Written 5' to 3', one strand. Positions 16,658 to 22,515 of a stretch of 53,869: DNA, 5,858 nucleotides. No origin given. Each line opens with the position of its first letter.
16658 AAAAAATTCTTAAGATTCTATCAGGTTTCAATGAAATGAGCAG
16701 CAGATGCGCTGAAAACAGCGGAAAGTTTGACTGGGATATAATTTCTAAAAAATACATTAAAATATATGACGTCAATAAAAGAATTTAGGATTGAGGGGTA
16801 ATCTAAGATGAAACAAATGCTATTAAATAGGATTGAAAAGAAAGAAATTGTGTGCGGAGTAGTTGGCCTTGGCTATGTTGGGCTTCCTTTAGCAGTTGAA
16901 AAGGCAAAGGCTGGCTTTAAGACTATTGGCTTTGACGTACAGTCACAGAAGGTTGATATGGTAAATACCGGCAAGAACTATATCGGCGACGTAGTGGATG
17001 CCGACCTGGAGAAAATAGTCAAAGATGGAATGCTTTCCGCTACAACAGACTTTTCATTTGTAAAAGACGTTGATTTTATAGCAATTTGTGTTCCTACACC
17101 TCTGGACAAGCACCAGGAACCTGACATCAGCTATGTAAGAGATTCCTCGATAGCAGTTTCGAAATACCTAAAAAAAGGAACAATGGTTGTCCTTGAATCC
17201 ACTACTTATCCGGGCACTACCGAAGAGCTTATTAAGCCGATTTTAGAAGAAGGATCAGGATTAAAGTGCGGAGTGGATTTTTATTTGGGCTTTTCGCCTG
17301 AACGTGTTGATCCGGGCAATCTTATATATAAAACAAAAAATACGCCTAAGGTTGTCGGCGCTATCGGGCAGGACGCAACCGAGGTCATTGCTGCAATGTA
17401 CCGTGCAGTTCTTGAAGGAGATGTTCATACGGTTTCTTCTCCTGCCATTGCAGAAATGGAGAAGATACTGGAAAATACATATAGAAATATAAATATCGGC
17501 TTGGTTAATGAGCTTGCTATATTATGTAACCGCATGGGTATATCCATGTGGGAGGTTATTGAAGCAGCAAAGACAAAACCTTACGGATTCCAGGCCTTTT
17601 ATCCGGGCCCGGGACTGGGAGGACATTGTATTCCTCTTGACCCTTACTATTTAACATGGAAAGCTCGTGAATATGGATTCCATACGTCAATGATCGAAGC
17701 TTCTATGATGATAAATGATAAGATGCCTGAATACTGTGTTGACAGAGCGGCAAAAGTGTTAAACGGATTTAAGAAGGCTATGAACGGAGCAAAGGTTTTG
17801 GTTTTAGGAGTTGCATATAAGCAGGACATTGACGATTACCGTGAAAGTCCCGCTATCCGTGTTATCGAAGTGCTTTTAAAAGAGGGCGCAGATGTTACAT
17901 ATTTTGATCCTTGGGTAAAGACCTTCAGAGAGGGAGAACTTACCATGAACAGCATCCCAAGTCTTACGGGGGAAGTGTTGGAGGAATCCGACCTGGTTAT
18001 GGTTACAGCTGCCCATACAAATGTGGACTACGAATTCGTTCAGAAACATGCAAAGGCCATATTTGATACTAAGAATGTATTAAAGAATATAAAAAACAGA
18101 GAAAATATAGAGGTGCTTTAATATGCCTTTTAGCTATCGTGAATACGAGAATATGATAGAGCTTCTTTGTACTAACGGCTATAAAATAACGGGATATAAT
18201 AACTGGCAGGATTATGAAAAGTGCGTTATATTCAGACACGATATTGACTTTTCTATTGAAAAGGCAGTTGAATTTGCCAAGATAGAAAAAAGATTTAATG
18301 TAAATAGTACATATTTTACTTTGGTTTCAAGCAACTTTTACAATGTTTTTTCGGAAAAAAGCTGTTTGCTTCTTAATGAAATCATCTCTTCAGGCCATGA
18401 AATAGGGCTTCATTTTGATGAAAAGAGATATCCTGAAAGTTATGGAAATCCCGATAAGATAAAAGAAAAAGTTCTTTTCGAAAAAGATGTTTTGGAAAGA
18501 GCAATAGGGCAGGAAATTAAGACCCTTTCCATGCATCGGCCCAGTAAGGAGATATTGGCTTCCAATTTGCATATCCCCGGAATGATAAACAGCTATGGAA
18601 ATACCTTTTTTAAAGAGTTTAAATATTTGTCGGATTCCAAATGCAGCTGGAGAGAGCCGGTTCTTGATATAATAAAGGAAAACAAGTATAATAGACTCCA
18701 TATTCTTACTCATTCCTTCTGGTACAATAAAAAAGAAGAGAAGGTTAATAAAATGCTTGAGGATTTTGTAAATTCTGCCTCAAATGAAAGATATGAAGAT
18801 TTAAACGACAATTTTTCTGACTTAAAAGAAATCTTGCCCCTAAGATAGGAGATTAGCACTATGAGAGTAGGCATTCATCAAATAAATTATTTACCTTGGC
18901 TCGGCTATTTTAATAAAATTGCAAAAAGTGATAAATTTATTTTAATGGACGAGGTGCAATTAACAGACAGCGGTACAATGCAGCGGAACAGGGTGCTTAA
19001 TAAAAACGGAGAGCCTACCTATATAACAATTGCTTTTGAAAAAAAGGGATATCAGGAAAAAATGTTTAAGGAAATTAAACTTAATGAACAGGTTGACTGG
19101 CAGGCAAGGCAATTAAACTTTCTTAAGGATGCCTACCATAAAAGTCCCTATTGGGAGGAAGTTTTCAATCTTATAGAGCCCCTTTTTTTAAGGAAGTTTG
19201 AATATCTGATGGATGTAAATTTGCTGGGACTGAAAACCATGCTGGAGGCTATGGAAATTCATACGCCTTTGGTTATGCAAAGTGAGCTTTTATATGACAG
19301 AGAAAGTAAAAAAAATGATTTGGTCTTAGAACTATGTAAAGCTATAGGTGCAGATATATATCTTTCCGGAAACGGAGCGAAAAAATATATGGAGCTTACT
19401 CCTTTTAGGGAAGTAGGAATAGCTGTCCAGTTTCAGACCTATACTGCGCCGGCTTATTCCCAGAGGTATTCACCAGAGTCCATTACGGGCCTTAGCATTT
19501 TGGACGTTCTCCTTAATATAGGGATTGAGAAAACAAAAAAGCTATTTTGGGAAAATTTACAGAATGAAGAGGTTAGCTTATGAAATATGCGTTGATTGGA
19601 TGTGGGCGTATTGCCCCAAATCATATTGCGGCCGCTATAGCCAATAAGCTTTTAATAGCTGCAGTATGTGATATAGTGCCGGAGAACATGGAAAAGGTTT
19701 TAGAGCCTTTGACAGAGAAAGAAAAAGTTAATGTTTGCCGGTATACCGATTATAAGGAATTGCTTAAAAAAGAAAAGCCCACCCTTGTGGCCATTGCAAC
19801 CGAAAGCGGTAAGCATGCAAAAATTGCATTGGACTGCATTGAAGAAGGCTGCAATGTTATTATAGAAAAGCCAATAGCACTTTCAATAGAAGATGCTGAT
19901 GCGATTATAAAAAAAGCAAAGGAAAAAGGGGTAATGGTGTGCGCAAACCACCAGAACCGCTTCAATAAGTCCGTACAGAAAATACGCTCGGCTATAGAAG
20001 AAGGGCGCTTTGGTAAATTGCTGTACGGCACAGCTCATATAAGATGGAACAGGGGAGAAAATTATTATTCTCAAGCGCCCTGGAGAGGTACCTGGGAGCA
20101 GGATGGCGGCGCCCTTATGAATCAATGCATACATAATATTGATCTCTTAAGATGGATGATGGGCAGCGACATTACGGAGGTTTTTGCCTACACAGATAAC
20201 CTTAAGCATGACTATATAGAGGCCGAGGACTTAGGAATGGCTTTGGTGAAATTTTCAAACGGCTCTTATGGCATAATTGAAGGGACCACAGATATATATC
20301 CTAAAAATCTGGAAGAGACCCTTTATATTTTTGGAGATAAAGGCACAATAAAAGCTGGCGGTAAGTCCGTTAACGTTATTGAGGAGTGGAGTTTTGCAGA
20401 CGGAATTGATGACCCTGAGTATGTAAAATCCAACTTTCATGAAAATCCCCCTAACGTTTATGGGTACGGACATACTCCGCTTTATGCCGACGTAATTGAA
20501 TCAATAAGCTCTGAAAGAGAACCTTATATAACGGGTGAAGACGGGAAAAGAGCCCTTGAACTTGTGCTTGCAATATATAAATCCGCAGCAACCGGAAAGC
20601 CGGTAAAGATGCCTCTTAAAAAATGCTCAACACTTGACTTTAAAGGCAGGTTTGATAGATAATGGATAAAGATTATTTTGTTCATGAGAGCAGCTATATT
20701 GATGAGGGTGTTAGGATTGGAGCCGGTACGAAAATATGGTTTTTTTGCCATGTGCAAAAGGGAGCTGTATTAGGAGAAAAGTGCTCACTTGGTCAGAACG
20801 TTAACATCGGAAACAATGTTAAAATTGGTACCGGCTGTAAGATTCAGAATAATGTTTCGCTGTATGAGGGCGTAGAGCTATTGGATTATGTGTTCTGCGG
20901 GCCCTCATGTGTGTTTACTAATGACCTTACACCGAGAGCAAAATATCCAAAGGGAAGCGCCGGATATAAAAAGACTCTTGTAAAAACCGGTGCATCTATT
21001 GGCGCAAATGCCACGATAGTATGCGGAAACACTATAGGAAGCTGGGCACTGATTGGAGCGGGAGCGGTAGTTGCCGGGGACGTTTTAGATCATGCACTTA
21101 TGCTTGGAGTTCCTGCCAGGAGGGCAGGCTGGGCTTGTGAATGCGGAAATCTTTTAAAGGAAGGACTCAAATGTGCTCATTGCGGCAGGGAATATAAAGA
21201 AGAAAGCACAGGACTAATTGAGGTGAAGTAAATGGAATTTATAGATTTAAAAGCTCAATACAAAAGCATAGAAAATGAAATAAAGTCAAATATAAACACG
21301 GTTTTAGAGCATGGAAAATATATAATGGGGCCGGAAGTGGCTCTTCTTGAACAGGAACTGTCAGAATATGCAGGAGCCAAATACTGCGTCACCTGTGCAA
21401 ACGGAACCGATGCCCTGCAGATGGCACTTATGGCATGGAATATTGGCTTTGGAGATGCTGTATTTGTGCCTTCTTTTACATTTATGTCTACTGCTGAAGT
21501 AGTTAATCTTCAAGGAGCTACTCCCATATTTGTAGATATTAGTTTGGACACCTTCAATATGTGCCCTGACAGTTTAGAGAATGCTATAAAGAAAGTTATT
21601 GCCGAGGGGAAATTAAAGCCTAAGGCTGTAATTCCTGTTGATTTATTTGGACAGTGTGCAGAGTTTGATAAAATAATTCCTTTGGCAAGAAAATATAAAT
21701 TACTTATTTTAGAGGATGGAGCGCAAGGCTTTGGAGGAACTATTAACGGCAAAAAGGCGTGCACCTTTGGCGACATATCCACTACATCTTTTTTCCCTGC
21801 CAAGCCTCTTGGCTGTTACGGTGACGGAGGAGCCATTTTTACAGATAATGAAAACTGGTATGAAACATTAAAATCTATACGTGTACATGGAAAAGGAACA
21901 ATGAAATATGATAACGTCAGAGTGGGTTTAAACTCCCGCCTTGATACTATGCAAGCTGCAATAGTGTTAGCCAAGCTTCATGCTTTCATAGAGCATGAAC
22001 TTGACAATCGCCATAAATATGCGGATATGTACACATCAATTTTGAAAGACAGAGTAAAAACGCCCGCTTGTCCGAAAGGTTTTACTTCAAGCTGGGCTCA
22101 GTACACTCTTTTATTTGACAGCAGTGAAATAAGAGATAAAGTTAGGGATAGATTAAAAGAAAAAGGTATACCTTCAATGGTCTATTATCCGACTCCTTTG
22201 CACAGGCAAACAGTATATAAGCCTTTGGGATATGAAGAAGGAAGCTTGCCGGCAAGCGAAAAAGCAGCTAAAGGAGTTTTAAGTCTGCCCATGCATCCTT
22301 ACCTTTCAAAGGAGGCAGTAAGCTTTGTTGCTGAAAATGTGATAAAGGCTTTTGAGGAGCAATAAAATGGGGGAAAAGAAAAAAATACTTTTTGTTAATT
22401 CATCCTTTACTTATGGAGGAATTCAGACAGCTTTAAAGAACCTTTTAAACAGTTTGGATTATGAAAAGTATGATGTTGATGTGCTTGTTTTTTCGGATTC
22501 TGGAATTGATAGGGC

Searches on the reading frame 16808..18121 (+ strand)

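Call 3: search_protein_families(library=pfam, proteins=[window:16808-18121:+])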
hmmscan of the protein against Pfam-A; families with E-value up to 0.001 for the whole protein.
window:16808-18121:+ (437 aa): 4 families
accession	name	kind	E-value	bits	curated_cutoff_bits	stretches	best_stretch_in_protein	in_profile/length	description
PF03721.20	UDPG_MGDP_dh_N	-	2.9e-42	144.8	27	1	16-192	3-181/187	UDP-glucose/GDP-mannose dehydrogenase family, NAD binding domain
PF00984.24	UDPG_MGDP_dh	-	5.5e-32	110.2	25.4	1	215-304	3-93/94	UDP-glucose/GDP-mannose dehydrogenase family, central domain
PF03720.21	UDPG_MGDP_dh_C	-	7.3e-22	78.1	30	1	331-426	1-102/103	UDP-glucose/GDP-mannose dehydrogenase family, UDP binding domain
PF03446.21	NAD_binding_2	-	1.6e-09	38.4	21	1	17-149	3-111/161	NAD binding domain of 6-phosphogluconate dehydrogenase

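Call 4: search_protein_families(library=ncbifam, proteins=[window:16808-18121:+])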
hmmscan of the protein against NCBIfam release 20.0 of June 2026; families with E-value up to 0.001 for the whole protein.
window:16808-18121:+ (437 aa): 11 families
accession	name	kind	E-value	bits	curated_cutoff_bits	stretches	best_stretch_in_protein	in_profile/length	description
TIGR03026.1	NDP-sugDHase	subfamily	1e-128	429.6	189.8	1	16-423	3-413/413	nucleotide sugar dehydrogenase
NF040825.1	UDPMaNacDH_Arch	equivalog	6.8e-88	295.3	750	1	17-425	4-401/418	UDP-N-acetyl-D-mannosamine dehydrogenase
NF008286.0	PRK11064.1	equivalog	2.3e-76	257.1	459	1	17-425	7-419/420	UDP-N-acetyl-D-mannosamine dehydrogenase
NF011729.0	PRK15182.1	equivalog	1.1e-73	248.4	592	1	13-372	6-359/425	Vi polysaccharide biosynthesis UDP-N-acetylglucosamine C-6 dehydrogenase TviB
NF041297.1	UDPGDh_AglM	equivalog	5.9e-57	193.5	670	1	17-427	4-419/429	UDP-glucose 6-dehydrogenase AglM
NF047673.2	TeichurnBiosyTuaD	equivalog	4.4e-44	151.3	700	1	17-406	5-390/439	UDP-glucose 6-dehydrogenase TuaD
NF011631.0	PRK15057.1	equivalog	1.1e-12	47.7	757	1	18-325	5-306/388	UDP-glucose 6-dehydrogenase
NF012005.0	PRK15461.1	equivalog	1e-05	24.9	348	0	17-53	5-42/298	sulfolactaldehyde 3-reductase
NF043037.1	ThreonDh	equivalog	3.4e-05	23.4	350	0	16-53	5-42/297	L-threonate dehydrogenase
TIGR01505.1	tartro_sem_red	equivalog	0.00012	21.4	340.75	0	17-145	3-107/291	2-hydroxy-3-oxopropionate reductase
TIGR01692.1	HIBADH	equivalog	0.0002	20.8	291.6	0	19-65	2-49/288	3-hydroxyisobutyrate dehydrogenase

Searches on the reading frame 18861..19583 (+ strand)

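Call 19: search_protein_families(library=pfam, proteins=[window:18861-19583:+])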
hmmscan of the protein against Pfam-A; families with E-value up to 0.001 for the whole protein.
window:18861-19583:+ (240 aa): 1 family
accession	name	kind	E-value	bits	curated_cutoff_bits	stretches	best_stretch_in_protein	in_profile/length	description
PF08889.16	WbqC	-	2.2e-62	211.2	21.3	1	7-226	1-217/218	WbqC-like protein family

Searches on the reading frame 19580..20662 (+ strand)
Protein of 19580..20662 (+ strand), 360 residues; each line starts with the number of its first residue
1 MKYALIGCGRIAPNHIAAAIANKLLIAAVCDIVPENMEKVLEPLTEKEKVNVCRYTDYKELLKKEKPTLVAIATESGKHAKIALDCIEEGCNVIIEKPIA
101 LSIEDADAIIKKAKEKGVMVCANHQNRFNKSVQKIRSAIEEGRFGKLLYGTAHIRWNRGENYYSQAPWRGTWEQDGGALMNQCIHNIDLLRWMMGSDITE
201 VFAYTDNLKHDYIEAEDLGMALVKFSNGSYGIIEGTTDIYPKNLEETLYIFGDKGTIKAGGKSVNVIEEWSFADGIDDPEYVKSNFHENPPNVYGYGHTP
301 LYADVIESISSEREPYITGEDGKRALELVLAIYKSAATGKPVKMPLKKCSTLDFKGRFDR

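Call 19: search_protein_families(library=pfam, proteins=[window:19580-20662:+])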
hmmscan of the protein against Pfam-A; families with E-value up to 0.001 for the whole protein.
window:19580-20662:+ (360 aa): 3 families
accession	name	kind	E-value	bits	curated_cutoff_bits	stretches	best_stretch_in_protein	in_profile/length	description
PF02894.22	GFO_IDH_MocA_C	-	1.3e-32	113.9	22.9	1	136-344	1-218/218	Oxidoreductase family, C-terminal alpha/beta domain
PF22725.1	GFO_IDH_MocA_C3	-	4.6e-31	107.8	27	1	132-257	1-123/124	GFO/IDH/MocA C-terminal domain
PF01408.29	GFO_IDH_MocA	-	1.4e-25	90.7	24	1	1-124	1-120/120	Oxidoreductase family, NAD-binding Rossmann fold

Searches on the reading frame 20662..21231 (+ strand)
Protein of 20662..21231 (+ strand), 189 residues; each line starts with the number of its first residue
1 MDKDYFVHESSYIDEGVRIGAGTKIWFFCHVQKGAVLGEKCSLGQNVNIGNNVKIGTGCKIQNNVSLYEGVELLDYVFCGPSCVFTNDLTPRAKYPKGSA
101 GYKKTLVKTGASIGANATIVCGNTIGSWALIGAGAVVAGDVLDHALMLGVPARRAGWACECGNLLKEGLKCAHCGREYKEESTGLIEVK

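Call 19: search_protein_families(library=pfam, proteins=[window:20662-21231:+])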
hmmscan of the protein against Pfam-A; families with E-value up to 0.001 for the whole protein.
window:20662-21231:+ (189 aa): 3 families
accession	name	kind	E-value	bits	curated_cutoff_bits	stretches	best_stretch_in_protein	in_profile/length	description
PF00132.30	Hexapep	-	4e-19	67.9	27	2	34-66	1-33/36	Bacterial transferase hexapeptide (six repeats)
PF25084.1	LbH_EIF2B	-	4.6e-10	39.9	54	1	3-88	8-96/105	EIF2B subunit epsilon LbH domain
PF14602.12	Hexapep_2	-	0.00048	20.2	27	0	37-68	4-33/34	Hexapeptide repeat of succinyl-transferase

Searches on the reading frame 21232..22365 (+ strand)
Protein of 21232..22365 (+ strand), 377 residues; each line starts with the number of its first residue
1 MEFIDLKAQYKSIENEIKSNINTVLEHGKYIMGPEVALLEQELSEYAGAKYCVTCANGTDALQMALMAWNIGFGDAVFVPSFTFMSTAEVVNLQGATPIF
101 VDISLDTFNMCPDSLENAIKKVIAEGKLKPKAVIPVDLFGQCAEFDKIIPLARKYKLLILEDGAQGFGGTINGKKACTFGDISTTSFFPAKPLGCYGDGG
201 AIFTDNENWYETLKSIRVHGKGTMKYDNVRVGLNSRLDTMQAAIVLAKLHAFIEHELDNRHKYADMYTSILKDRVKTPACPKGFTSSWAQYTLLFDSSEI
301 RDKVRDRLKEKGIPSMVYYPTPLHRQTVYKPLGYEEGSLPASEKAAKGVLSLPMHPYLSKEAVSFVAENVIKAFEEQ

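Call 19: search_protein_families(library=pfam, proteins=[window:21232-22365:+])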
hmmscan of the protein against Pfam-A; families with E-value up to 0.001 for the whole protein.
window:21232-22365:+ (377 aa): 3 families
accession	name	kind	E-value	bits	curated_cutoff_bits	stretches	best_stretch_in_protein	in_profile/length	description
PF01041.23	DegT_DnrJ_EryC1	-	1e-101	341.2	19.8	1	12-370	2-359/360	DegT/DnrJ/EryC1/StrS aminotransferase family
PF00155.27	Aminotran_1_2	-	1e-06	28.7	19.7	1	37-134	45-151/361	Aminotransferase class I and II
PF01212.27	Beta_elim_lyase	-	0.00037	20.3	27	1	24-124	22-123/288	Beta-eliminating lyase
